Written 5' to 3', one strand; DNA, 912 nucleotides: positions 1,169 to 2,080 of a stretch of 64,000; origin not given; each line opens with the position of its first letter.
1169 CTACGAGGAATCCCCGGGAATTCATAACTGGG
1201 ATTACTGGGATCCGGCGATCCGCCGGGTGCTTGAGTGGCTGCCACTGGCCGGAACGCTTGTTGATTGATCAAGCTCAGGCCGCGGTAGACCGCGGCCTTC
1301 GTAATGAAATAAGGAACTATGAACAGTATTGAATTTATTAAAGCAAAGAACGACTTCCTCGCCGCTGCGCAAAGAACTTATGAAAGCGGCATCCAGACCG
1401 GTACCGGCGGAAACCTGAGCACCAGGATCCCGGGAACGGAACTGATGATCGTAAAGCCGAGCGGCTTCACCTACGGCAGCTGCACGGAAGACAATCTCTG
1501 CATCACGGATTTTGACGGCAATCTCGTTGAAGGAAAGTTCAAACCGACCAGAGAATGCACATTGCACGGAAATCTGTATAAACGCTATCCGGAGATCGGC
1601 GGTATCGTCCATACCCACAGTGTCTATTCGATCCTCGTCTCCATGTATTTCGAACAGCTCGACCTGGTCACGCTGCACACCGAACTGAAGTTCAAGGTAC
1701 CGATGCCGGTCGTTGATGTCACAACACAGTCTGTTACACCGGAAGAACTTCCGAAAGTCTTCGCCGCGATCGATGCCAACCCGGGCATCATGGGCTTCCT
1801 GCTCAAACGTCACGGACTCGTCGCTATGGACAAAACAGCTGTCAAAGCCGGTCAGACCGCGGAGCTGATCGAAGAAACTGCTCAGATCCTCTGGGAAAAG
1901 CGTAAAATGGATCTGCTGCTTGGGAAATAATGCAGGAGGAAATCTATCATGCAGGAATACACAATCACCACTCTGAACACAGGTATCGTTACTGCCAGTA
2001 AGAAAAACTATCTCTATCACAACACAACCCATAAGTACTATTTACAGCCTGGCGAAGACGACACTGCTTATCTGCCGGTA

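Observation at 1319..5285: RuBisCO-like protein operon partnered with a UPF0261 (Tm-1-like) ATP-binding protein, an AiiA-type lactonase and a class II aldolase-family enzyme: candidate undescribed lactone/acid-sugar pathway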

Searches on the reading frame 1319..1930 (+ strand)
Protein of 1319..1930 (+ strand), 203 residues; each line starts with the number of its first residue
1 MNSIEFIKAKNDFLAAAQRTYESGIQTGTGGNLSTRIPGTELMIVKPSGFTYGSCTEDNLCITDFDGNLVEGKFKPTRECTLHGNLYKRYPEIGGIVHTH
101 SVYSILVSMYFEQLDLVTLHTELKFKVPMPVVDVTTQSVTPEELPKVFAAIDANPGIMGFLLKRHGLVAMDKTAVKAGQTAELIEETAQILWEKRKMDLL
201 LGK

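Call 3: search_protein_families(library=pfam, proteins=[window:1319-1930:+])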
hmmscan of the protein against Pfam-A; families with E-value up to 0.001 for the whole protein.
window:1319-1930:+ (203 aa): 1 family
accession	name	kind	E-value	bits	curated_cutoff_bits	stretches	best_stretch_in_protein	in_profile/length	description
PF00596.27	Aldolase_II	-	9.7e-35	120.5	22.2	1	12-191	2-182/183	Class II Aldolase and Adducin N-terminal domain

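Call 4: search_protein_families(library=ncbifam, proteins=[window:1319-1930:+])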
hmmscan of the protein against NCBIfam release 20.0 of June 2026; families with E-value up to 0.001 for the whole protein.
window:1319-1930:+ (203 aa): 25 families
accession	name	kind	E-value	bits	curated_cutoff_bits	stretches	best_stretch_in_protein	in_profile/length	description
NF005123.0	PRK06557.1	subfamily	3.4e-30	105.4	251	1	9-196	12-197/223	L-ribulose-5-phosphate 4-epimerase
TIGR03328.1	salvage_mtnB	equivalog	1.2e-24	86.9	137.05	1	15-190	3-187/194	methylthioribulose 1-phosphate dehydratase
NF009003.0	PRK12348.1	subfamily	3e-24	85.9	331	1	10-198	5-200/228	L-ribulose-5-phosphate 4-epimerase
NF006047.0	PRK08193.1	subfamily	1.1e-23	84.1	257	1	10-196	6-201/231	L-ribulose-5-phosphate 4-epimerase AraD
NF040649.1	FucA_Meth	equivalog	1.1e-23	84.1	250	1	11-191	4-173/179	L-fuculose phosphate aldolase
TIGR00760.1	araD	equivalog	1.4e-22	80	389.1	1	10-191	6-194/228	L-ribulose-5-phosphate 4-epimerase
NF043034.1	OxoTetrPhDc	equivalog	1.7e-22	80.2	250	1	9-195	5-189/205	3-oxo-tetronate 4-phosphate decarboxylase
NF006208.0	PRK08333.1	equivalog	1.9e-22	79.8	267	1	9-196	5-185/189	aldolase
NF005302.0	PRK06833.1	equivalog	4.6e-22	78.5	264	1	8-196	5-188/214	L-fuculose-phosphate aldolase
NF006672.0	PRK09220.1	equivalog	5e-22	78.3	226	1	9-196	11-205/209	methylthioribulose 1-phosphate dehydratase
NF009625.0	PRK13145.1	equivalog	3.9e-21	75.6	369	1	13-188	12-196/235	L-ribulose-5-phosphate 4-epimerase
NF009002.0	PRK12347.1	subfamily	1.6e-20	73.3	386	1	9-190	5-196/231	L-ribulose-5-phosphate 4-epimerase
NF053831.1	RU1PAldHalo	equivalog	3.3e-19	69.2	300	1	26-193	20-181/208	ribulose-1-phosphate aldolase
NF004527.0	PRK05874.1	equivalog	5.7e-17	62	308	1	9-196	7-191/218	L-fuculose-phosphate aldolase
NF005984.0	PRK08087.1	subfamily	1.1e-16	61.3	264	1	17-190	14-180/215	L-fuculose-phosphate aldolase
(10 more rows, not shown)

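Call 46: find_homologous_proteins(query=window:1319-1930:+)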
Query window:1319-1930:+ (203 aa): 318 proteins with E <= 0.001 among 401 candidates; the best 120 are listed.
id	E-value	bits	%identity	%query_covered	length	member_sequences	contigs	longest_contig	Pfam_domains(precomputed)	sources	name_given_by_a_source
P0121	1.1e-121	422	91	100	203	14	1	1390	PF00596.28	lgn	-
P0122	2.2e-117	407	88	100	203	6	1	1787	PF00596.28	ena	-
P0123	3.4e-116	404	87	100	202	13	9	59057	PF00596.28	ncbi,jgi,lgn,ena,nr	ncbi:MAG: class II aldolase/adducin family protein [Erysipelotrichaceae bacterium]|nr:class II aldol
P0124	4.5e-115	400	87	100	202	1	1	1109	PF00596.28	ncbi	-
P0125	1.1e-101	356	83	95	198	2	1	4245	PF00596.28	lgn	-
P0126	4.2e-97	341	75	98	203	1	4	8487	PF00596.28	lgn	-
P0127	1.6e-96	339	76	97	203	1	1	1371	PF00596.28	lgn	-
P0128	2.2e-96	339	75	97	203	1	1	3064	PF00596.28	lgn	-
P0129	7.2e-93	328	74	98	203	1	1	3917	PF00596.28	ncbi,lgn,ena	-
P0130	8.4e-93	327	75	96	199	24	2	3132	PF00596.28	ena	-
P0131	1.6e-92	326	75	96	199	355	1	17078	PF00596.28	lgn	-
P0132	2.7e-92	326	71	98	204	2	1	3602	PF00596.28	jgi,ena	-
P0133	4.0e-92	325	71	97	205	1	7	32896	PF00596.28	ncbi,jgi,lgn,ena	ncbi:MAG: class II aldolase/adducin family protein [Clostridium sp.]|jgi:L-ribulose-5-phosphate 4-ep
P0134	1.1e-91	324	73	97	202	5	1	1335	PF00596.28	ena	-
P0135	3.8e-91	322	73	95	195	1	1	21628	PF00596.28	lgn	-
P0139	3.7e-88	312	72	96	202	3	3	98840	PF00596.28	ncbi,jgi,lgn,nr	ncbi:MAG: class II aldolase/adducin family protein [Lachnospiraceae bacterium]|jgi:L-ribulose-5-phos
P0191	1.7e-83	297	68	95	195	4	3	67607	PF00596.28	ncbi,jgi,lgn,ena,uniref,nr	ncbi:putative L-ribulose-5-phosphate 4-epimerase [Treponema socranskii subsp. socranskii VPI DR56BR1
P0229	1.2e-75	271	63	94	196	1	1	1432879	PF00596.28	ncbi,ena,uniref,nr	ncbi:class II aldolase/adducin family protein [uncultured Sphaerochaeta sp.]|uniref:class II aldolas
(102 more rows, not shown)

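Call 47: find_encoding_contigs(protein=P0123, flank=10000, max_places=2)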
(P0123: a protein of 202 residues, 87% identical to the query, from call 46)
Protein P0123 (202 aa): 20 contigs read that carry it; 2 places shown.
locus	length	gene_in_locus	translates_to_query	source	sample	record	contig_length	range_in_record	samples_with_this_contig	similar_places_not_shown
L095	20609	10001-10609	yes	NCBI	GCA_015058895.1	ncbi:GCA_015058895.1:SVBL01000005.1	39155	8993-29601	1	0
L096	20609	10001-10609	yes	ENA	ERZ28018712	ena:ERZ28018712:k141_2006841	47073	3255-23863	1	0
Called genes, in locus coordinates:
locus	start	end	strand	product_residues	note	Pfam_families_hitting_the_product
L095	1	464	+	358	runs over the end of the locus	PF02018:CBM_4_9 (weak), PF22848:ASD1_dom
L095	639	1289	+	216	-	PF06964:Alpha-L-AF_C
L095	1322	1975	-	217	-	PF00596:Aldolase_II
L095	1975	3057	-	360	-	PF04198:Sugar-bind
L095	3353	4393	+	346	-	PF13407:Peripla_BP_4, PF00532:Peripla_BP_1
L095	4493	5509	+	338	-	PF02653:BPD_transp_2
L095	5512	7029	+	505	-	PF00005:ABC_tran, PF02463:SMC_N (faint), PF09818:ABC_ATPase (faint), PF13555:AAA_29 (faint), PF13304:AAA_21 (faint), PF00005:ABC_tran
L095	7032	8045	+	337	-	PF02653:BPD_transp_2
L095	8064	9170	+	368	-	PF13483:Lactamase_B_3, PF12706:Lactamase_B_2 (weak)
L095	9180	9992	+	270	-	PF00756:Esterase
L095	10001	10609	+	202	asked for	PF00596:Aldolase_II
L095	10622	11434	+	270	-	PF00753:Lactamase_B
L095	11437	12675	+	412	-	PF06792:UPF0261, PF23189:UPF0261_C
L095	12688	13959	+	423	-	PF02788:RuBisCO_large_N (weak), PF00016:RuBisCO_large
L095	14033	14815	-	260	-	PF00121:TIM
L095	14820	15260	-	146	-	PF02502:LacAB_rpiB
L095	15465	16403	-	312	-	PF02779:Transket_pyr, PF02780:Transketolase_C, PF22613:Transketolase_C_1 (weak)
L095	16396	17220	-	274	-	PF00456:Transketolase_N, PF13292:DXP_synthase_N, PF00676:E1_dh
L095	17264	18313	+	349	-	PF01263:Aldose_epim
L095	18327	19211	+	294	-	PF00480:ROK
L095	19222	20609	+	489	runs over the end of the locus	PF00232:Glyco_hydro_1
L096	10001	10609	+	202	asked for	PF00596:Aldolase_II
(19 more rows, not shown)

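Call 48: find_encoding_contigs(protein=P0191, flank=10000, max_places=1)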
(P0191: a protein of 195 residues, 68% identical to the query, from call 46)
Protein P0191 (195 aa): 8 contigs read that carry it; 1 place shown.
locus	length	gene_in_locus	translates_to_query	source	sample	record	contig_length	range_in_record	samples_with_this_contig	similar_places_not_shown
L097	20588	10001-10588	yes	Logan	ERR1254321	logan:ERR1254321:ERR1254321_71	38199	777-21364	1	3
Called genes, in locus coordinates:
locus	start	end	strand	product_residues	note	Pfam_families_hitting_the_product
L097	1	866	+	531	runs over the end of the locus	PF01921:tRNA-synt_1f, PF01406:tRNA-synt_1e (faint), PF09334:tRNA-synt_1g (faint)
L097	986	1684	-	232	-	PF02463:SMC_N (faint), PF00005:ABC_tran, PF13304:AAA_21 (faint)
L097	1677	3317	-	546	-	PF00528:BPD_transp_1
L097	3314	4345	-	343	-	PF01547:SBP_bac_1, PF13416:SBP_bac_8, PF13531:SBP_bac_11, PF13343:SBP_bac_6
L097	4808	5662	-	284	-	PF23023:Anti-Pycsar_Apyc1, PF00753:Lactamase_B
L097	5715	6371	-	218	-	PF00702:Hydrolase, PF13419:HAD_2, PF13242:Hydrolase_like (weak)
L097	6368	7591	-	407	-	PF00370:FGGY_N (weak), PF02782:FGGY_C (weak)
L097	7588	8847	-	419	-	PF13793:Pribosyltran_N, PF00156:Pribosyltran, PF14572:Pribosyl_synth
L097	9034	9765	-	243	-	PF00392:GntR, PF07729:FCD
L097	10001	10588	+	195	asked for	PF00596:Aldolase_II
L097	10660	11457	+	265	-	PF00753:Lactamase_B, PF23023:Anti-Pycsar_Apyc1 (faint)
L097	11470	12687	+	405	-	PF06792:UPF0261, PF23189:UPF0261_C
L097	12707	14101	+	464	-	-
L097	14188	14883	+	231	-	PF00596:Aldolase_II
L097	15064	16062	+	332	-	PF00753:Lactamase_B, PF23023:Anti-Pycsar_Apyc1 (weak), PF12706:Lactamase_B_2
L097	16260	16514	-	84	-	PF00830:Ribosomal_L28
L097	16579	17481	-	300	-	PF02492:cobW, PF07683:CobW_C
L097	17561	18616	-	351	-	PF08240:ADH_N, PF00107:ADH_zinc_N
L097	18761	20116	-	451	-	PF00890:FAD_binding_2 (faint), PF01134:GIDA (faint), PF02737:3HCDH_N (faint), PF07992:Pyr_redox_2, PF13738:Pyr_redox_3, PF13434:Lys_Orn_oxgnase, PF00070:Pyr_redox, PF02852:Pyr_redox_dim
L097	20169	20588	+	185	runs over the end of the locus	PF01957:NfeD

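Call 49: search_protein_families(library=pfam, proteins=[L097:12707-14101:+, L097:6368-7591:-, L095:1322-1975:-, L097:14188-14883:+, L097:15064-16062:+], max_evalue=1)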
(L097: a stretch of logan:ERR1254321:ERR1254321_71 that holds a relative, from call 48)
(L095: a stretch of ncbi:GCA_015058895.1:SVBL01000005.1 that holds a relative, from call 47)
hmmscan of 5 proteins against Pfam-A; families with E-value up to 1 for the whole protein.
L097:12707-14101:+ (464 aa): 0 families

L097:6368-7591:- (407 aa): 4 families
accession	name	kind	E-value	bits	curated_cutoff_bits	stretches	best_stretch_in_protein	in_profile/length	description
PF00370.27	FGGY_N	-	1.2e-12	48.5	28.8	2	6-83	2-86/245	FGGY family of carbohydrate kinases, N-terminal domain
PF02782.22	FGGY_C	-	1e-06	29.1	27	1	323-379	140-196/198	FGGY family of carbohydrate kinases, C-terminal domain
PF09974.14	DUF2209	-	0.062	14.1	26.8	1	253-292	61-100/121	Uncharacterized protein conserved in archaea (DUF2209)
PF10140.15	YukC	-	0.13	11.6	27.4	1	264-301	110-147/357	WXG100 protein secretion system (Wss), protein YukC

L095:1322-1975:- (217 aa): 1 family
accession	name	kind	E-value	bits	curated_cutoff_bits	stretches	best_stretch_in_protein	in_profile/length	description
PF00596.27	Aldolase_II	-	4e-48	164.2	22.2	1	8-185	2-183/183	Class II Aldolase and Adducin N-terminal domain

L097:14188-14883:+ (231 aa): 1 family
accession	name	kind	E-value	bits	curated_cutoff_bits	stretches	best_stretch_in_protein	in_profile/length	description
PF00596.27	Aldolase_II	-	6.2e-46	157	22.2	1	14-186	3-182/183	Class II Aldolase and Adducin N-terminal domain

L097:15064-16062:+ (332 aa): 5 families
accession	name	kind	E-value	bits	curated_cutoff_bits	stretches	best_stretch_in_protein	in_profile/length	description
PF12706.13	Lactamase_B_2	-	3.5e-25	89.2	27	1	75-288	1-200/200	Beta-lactamase superfamily domain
PF00753.33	Lactamase_B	-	3.7e-09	37.2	22.7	1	72-117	13-64/196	Metallo-beta-lactamase superfamily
PF25281.1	MBL_MAP1B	-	0.0041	16.6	37.6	1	89-116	57-84/279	MAP1B MBL-like domain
PF23023.1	Anti-Pycsar_Apyc1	-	0.028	14.3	50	1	87-117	44-74/250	Anti-Pycsar protein Apyc1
PF16661.11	Lactamase_B_6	-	0.028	14.2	27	1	79-118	11-57/193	Metallo-beta-lactamase superfamily domain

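Call 50: search_solved_structures(query=L097:12707-14101:+, max_evalue=1)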
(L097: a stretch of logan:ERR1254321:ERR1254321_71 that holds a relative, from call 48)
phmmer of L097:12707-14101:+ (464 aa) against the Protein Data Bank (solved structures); distinct sequences matched with E-value up to 1: 1.
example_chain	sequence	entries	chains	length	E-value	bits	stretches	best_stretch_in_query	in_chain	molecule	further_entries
6vwo_A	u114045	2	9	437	0.6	12.2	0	126-193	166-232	Inosine-guanosine kinase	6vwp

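Call 56: search_solved_structures(query=window:1319-1930:+, max_evalue=1e-8, show_alignments=2)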
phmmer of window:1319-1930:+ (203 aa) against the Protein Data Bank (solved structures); distinct sequences matched with E-value up to 1e-8: 23.
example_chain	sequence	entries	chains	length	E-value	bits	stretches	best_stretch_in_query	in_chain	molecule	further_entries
6btd_A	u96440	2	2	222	5.7e-17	65.1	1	8-195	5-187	Fuculose phosphate aldolase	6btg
4c25_A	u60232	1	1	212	4.2e-15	59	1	10-190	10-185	L-FUCULOSE PHOSPHATE ALDOLASE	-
4c24_A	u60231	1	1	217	4.5e-15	58.9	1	10-190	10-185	L-FUCULOSE PHOSPHATE ALDOLASE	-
2irp_A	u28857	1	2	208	3.2e-14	56.1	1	11-174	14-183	Putative aldolase class 2 protein aq_1979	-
1jdi_A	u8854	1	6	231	6.7e-14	55.1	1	23-188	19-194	L-RIBULOSE 5 PHOSPHATE 4-EPIMERASE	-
1k0w_A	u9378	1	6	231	8.4e-14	54.8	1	23-188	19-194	L-RIBULOSE 5 PHOSPHATE 4-EPIMERASE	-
6voq_A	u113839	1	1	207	5.7e-13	52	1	18-193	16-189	Aldolase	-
7x78_A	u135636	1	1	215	5.9e-13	52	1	22-190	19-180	L-fuculose phosphate aldolase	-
1dzw_P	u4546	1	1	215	1.3e-11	47.6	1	22-190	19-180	L-fuculose phosphate aldolase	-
1dzz_P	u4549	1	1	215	1.8e-11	47.1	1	22-190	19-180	L-fuculose phosphate aldolase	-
1dzv_P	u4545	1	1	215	1.8e-11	47.1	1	22-190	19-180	L-fuculose phosphate aldolase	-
1dzx_P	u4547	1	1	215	2.1e-11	46.9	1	22-190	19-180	L-fuculose phosphate aldolase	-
1fua_A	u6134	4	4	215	2.1e-11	46.9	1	22-190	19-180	L-FUCULOSE-1-PHOSPHATE ALDOLASE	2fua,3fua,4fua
1dzy_P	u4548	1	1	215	2.1e-11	46.9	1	22-190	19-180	L-FUCULOSE-1-PHOSPHATE ALDOLASE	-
1e4c_P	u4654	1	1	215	3.8e-11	46.1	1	22-190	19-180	L-FUCULOSE 1-PHOSPHATE ALDOLASE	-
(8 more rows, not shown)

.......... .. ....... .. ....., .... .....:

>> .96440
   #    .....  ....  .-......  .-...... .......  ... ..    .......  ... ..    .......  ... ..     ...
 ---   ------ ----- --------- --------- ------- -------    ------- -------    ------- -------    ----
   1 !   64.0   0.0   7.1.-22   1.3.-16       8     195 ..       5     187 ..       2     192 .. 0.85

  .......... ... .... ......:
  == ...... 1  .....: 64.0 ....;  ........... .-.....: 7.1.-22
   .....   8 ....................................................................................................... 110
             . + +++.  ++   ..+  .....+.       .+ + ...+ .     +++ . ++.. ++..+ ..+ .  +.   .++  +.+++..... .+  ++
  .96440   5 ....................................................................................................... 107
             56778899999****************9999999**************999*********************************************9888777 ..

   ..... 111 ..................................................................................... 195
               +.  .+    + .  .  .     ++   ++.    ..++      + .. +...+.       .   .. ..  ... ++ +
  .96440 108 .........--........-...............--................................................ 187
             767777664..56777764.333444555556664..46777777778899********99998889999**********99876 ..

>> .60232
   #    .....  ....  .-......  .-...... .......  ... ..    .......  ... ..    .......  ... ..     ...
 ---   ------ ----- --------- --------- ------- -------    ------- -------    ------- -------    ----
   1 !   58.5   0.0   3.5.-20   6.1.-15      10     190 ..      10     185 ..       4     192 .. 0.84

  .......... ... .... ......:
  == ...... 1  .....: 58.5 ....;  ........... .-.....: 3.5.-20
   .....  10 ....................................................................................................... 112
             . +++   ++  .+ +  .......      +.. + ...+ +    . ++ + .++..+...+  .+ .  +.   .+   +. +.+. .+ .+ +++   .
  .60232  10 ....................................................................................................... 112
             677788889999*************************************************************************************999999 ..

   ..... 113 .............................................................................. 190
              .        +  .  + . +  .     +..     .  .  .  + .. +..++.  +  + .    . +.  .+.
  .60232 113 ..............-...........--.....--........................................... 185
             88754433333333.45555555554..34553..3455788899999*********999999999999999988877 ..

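Call 58: find_encoding_contigs(protein=P0229, flank=10000, max_places=1)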
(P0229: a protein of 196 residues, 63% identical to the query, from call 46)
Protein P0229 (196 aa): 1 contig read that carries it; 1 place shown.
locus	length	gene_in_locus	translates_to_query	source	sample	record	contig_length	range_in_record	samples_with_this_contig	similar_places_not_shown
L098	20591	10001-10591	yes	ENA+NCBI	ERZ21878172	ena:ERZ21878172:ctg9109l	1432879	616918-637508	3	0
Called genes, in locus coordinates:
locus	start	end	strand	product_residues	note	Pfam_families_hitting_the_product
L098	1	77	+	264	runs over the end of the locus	PF00392:GntR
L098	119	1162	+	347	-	PF02608:Bmp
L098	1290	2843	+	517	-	PF00005:ABC_tran, PF13304:AAA_21 (faint), PF00005:ABC_tran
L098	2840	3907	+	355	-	PF02653:BPD_transp_2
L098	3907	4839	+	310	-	PF02653:BPD_transp_2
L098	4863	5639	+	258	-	PF01048:PNP_UDP_1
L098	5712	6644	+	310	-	PF01156:IU_nuc_hydro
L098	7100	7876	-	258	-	PF01609:DDE_Tnp_1 (weak)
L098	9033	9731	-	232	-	PF00392:GntR, PF07729:FCD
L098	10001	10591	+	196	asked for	PF00596:Aldolase_II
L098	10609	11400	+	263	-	PF00753:Lactamase_B, PF23023:Anti-Pycsar_Apyc1 (faint)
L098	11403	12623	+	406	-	PF06792:UPF0261, PF23189:UPF0261_C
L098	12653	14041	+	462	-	PF02447:GntP_permease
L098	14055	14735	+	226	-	PF00596:Aldolase_II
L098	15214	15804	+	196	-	PF01156:IU_nuc_hydro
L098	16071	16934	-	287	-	PF01116:F_bP_aldolase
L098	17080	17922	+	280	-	PF01116:F_bP_aldolase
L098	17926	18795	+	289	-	PF01418:HTH_6, PF13580:SIS_2 (faint), PF01380:SIS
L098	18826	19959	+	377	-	PF01547:SBP_bac_1 (weak), PF13531:SBP_bac_11 (faint), PF13416:SBP_bac_8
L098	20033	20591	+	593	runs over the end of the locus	PF00528:BPD_transp_1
